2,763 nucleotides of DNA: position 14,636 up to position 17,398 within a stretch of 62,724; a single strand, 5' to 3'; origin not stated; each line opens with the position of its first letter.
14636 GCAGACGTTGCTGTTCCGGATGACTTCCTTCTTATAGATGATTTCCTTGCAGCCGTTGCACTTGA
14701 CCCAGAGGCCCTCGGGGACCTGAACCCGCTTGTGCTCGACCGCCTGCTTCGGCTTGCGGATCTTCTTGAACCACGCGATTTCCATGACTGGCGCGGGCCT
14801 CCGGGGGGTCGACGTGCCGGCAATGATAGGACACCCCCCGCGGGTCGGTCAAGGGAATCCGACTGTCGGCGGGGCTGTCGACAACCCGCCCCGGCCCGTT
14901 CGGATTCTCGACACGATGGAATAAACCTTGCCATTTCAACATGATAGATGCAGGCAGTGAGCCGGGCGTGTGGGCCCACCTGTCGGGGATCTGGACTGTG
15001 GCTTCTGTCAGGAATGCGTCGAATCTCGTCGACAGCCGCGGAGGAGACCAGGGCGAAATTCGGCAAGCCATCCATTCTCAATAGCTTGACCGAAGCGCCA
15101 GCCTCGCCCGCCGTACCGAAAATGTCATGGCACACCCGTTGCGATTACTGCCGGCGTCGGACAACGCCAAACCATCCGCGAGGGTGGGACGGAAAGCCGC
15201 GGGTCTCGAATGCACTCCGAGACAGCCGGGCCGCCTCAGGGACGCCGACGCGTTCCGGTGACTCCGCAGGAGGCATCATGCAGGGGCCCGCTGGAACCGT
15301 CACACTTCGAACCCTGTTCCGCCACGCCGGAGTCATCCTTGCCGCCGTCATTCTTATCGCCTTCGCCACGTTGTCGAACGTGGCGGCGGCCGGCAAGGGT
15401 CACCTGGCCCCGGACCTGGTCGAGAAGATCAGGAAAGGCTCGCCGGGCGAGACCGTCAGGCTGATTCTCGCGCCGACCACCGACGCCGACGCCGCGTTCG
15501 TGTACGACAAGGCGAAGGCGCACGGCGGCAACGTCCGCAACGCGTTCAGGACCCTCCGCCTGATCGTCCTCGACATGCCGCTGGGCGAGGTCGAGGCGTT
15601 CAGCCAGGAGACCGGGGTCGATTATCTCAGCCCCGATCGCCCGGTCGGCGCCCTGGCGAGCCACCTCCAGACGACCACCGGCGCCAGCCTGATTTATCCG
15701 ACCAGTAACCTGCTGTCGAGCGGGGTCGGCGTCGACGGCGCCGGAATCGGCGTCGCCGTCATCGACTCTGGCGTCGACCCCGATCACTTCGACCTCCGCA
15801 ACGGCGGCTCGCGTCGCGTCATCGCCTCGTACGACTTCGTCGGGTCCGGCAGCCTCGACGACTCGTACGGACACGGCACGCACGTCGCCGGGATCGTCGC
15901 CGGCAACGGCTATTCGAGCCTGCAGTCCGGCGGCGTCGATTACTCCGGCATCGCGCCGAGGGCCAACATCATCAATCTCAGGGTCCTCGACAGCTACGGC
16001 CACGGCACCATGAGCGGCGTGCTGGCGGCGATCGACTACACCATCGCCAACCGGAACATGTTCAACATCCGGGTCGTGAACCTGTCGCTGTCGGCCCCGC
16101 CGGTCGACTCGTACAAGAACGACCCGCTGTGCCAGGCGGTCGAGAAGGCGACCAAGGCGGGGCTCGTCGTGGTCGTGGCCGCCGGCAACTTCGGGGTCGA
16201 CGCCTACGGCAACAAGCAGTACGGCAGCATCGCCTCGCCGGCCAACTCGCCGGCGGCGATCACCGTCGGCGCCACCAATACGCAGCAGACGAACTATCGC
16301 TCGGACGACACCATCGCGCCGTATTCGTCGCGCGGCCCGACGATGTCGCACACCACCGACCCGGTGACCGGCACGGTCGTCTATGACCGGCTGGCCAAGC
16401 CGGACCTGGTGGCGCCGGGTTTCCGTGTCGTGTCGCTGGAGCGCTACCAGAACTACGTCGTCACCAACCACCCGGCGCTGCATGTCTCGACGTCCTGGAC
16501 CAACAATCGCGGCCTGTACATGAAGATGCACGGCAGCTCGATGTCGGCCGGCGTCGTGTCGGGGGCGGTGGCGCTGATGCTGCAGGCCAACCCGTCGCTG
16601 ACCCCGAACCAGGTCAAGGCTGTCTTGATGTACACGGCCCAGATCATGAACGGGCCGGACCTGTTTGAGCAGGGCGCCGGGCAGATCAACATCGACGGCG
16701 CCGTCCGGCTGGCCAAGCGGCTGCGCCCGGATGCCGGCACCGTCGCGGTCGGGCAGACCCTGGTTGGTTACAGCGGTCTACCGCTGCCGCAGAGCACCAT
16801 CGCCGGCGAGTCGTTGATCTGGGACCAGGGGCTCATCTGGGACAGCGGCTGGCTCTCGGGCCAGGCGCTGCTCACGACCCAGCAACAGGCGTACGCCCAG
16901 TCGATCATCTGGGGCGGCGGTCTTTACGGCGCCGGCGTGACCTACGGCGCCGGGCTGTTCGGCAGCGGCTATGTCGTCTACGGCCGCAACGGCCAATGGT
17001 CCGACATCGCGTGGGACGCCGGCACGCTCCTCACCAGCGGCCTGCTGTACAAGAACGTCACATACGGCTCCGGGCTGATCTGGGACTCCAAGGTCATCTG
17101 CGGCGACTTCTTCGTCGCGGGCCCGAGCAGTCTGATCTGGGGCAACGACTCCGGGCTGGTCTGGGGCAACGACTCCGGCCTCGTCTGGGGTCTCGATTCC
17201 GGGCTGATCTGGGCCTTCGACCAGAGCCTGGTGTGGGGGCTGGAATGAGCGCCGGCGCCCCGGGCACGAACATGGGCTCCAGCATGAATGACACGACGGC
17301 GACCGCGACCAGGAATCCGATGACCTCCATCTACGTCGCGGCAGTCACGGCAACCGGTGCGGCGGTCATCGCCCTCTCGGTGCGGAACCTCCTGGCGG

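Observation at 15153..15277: GEMM-I (c-di-GMP-I) riboswitch-like leader in front of a secreted S8 protease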

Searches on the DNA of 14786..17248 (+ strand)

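Call 4: search_rna_families(source=window, start=14786, end=15400, threshold=evalue, max_evalue=10, show_alignments=4)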
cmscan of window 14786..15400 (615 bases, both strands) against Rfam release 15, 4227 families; matches with E-value up to 10: 2.
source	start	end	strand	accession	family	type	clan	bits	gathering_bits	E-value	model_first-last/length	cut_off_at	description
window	15157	15239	+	RF03167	c-di-GMP-I-GGC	Cis-reg; riboswitch;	CL00126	65.3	59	3.5e-15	1-80/80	no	c-di-GMP-I-GGC riboswitch aptamer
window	15003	15068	-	RF01225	ACA64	Gene; snRNA; snoRNA; HACA-box;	-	20.6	35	0.05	1-128/128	no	Small nucleolar RNA ACA64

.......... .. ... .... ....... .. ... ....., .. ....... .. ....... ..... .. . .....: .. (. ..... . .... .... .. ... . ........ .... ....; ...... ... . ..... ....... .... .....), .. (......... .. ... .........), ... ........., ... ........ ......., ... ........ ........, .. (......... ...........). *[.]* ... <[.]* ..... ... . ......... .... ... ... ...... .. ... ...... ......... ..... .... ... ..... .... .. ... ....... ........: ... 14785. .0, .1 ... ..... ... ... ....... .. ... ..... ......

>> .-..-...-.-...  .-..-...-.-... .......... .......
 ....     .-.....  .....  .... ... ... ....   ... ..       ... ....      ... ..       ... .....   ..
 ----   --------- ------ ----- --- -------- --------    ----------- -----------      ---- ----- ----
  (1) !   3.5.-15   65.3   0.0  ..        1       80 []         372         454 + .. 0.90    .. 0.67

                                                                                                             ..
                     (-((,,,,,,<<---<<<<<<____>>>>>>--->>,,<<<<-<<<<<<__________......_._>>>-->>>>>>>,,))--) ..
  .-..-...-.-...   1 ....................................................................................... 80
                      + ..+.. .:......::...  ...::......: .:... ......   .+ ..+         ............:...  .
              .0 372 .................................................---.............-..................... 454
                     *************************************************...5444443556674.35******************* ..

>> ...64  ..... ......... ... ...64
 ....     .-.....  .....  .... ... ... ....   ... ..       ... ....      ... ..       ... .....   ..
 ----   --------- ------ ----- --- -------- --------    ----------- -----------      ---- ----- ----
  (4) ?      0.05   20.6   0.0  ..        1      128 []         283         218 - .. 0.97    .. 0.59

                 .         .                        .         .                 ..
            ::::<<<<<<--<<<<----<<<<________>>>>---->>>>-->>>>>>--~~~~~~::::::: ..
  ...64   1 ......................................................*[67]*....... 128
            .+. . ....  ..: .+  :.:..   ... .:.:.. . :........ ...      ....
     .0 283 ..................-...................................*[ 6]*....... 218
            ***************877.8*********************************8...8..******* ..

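Call 22: search_rna_families(sources=[L001, L002, L003], threshold=evalue, max_evalue=0.01, show_alignments=6)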
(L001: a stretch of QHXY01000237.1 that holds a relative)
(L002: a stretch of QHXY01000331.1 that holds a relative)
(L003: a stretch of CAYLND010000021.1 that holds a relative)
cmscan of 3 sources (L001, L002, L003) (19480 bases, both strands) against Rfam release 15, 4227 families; matches with E-value up to 0.01: 3.
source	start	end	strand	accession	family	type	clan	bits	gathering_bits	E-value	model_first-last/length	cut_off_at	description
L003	2832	2906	+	RF03167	c-di-GMP-I-GGC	Cis-reg; riboswitch;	CL00126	63.5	59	3.6e-13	1-80/80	no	c-di-GMP-I-GGC riboswitch aptamer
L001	524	598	+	RF03167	c-di-GMP-I-GGC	Cis-reg; riboswitch;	CL00126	60.6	59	2.4e-12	1-80/80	no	c-di-GMP-I-GGC riboswitch aptamer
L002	2793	2872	+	RF03167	c-di-GMP-I-GGC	Cis-reg; riboswitch;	CL00126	60.6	59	2.5e-12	1-80/80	no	c-di-GMP-I-GGC riboswitch aptamer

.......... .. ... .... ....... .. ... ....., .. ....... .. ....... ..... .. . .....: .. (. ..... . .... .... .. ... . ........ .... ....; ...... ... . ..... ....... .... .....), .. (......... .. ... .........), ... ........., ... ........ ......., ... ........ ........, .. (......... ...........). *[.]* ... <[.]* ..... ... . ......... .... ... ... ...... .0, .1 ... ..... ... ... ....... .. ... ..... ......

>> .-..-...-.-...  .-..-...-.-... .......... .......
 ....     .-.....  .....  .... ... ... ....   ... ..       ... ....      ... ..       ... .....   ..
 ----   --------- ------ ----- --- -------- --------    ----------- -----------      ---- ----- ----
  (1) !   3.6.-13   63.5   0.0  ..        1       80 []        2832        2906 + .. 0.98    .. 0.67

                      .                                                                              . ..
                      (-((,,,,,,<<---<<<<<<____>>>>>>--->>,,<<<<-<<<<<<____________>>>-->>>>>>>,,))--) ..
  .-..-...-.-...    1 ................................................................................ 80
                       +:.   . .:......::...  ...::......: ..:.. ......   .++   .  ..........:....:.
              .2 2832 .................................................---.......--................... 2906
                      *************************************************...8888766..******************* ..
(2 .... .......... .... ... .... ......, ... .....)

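Call 40: search_rna_families(sources=[L004, L005, L006, L007, L008, L009, L010, L011, L012, L013], threshold=gathering, show_alignments=10)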
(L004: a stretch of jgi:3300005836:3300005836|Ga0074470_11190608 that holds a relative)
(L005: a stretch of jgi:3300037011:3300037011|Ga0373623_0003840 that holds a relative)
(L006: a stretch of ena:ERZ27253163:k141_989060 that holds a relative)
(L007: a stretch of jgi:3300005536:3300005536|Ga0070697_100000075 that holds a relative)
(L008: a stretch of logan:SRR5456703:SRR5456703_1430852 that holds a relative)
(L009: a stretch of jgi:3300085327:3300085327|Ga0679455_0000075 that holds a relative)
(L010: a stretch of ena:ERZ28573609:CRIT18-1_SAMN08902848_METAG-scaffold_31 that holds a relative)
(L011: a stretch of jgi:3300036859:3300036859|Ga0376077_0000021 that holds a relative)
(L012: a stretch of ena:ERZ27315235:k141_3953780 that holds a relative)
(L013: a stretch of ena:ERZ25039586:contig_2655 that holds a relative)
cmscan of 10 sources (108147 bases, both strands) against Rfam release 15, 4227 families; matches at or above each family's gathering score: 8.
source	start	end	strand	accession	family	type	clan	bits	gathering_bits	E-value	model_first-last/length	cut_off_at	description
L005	4889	4963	+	RF03167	c-di-GMP-I-GGC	Cis-reg; riboswitch;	CL00126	67.1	59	1.9e-13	1-80/80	no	c-di-GMP-I-GGC riboswitch aptamer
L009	4878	4955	+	RF03167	c-di-GMP-I-GGC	Cis-reg; riboswitch;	CL00126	65.9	59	4e-13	1-80/80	no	c-di-GMP-I-GGC riboswitch aptamer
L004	4888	4962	+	RF03167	c-di-GMP-I-GGC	Cis-reg; riboswitch;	CL00126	65.1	59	6.9e-13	1-80/80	no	c-di-GMP-I-GGC riboswitch aptamer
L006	8226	8300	+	RF03167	c-di-GMP-I-GGC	Cis-reg; riboswitch;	CL00126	64.2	59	1.2e-12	1-80/80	no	c-di-GMP-I-GGC riboswitch aptamer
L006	4880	4955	+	RF03167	c-di-GMP-I-GGC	Cis-reg; riboswitch;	CL00126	64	59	1.4e-12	1-80/80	no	c-di-GMP-I-GGC riboswitch aptamer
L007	4886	4960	+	RF03167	c-di-GMP-I-GGC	Cis-reg; riboswitch;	CL00126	62.8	59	3.1e-12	1-80/80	no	c-di-GMP-I-GGC riboswitch aptamer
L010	4885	4960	+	RF01051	c-di-GMP-I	Cis-reg; riboswitch;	CL00126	54.6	35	1.1e-07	1-87/87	no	c-di-GMP-I riboswitch aptamer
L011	4888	4962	+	RF01051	c-di-GMP-I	Cis-reg; riboswitch;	CL00126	54.6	35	1.1e-07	1-87/87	no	c-di-GMP-I riboswitch aptamer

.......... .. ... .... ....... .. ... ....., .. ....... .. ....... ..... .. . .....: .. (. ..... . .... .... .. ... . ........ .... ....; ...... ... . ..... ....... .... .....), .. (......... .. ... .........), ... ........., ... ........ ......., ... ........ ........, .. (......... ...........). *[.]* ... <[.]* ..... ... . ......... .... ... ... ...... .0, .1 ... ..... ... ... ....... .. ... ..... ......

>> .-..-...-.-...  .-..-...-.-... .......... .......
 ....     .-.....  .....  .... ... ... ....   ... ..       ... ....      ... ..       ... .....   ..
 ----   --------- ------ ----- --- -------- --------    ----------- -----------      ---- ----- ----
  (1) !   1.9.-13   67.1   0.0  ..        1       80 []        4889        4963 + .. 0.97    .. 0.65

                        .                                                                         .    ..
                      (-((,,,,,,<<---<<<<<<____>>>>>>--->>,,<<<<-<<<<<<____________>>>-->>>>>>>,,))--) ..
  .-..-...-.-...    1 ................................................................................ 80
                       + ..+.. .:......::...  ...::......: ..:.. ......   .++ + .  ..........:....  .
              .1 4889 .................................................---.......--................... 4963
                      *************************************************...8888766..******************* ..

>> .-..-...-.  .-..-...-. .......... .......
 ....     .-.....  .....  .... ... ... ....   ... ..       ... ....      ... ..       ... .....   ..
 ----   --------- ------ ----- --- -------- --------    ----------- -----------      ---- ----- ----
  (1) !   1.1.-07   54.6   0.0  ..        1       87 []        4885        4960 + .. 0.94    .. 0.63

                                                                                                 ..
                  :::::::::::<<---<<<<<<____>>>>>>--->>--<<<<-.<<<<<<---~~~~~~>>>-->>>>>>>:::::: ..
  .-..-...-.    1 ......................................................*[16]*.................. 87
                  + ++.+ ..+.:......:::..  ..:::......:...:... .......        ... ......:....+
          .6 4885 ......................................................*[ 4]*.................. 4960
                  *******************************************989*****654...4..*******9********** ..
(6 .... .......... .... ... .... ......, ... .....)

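Call 57: search_rna_families(source=L012, start=4600, end=5060, threshold=evalue, max_evalue=10, show_alignments=2)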
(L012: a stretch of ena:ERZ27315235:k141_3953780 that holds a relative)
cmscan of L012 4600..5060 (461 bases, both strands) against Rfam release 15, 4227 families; matches with E-value up to 10: 1.
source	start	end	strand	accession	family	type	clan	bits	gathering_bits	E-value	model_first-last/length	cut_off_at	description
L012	4600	4708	-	RF01787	drz-agam-1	Gene; ribozyme;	-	13.5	37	6.4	1-82/82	no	drz-agam-1 ribozyme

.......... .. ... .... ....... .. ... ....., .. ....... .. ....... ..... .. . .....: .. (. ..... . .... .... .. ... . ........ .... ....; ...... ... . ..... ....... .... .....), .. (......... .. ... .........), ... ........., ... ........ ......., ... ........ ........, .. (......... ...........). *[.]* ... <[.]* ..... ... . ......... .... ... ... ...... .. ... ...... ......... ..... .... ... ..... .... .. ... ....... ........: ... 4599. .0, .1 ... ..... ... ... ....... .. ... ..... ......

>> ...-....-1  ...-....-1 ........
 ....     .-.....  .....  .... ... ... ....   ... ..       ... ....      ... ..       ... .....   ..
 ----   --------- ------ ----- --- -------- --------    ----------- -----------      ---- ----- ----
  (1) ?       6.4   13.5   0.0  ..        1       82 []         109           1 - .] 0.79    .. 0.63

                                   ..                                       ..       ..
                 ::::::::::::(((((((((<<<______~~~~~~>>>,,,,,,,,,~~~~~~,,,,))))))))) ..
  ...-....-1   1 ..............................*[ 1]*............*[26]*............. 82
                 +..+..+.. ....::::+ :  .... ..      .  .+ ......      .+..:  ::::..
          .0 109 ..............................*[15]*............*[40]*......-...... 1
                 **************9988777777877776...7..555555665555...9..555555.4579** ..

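Call 67: search_rna_families(source=window, start=15161, end=15235, threshold=evalue, max_evalue=1, show_alignments=2)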
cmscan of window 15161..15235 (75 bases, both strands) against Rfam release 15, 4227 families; matches with E-value up to 1: 1.
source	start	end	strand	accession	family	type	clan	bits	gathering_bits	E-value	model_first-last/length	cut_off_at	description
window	15161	15234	+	RF03167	c-di-GMP-I-GGC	Cis-reg; riboswitch;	CL00126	52.9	59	1.5e-12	5-75/80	no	c-di-GMP-I-GGC riboswitch aptamer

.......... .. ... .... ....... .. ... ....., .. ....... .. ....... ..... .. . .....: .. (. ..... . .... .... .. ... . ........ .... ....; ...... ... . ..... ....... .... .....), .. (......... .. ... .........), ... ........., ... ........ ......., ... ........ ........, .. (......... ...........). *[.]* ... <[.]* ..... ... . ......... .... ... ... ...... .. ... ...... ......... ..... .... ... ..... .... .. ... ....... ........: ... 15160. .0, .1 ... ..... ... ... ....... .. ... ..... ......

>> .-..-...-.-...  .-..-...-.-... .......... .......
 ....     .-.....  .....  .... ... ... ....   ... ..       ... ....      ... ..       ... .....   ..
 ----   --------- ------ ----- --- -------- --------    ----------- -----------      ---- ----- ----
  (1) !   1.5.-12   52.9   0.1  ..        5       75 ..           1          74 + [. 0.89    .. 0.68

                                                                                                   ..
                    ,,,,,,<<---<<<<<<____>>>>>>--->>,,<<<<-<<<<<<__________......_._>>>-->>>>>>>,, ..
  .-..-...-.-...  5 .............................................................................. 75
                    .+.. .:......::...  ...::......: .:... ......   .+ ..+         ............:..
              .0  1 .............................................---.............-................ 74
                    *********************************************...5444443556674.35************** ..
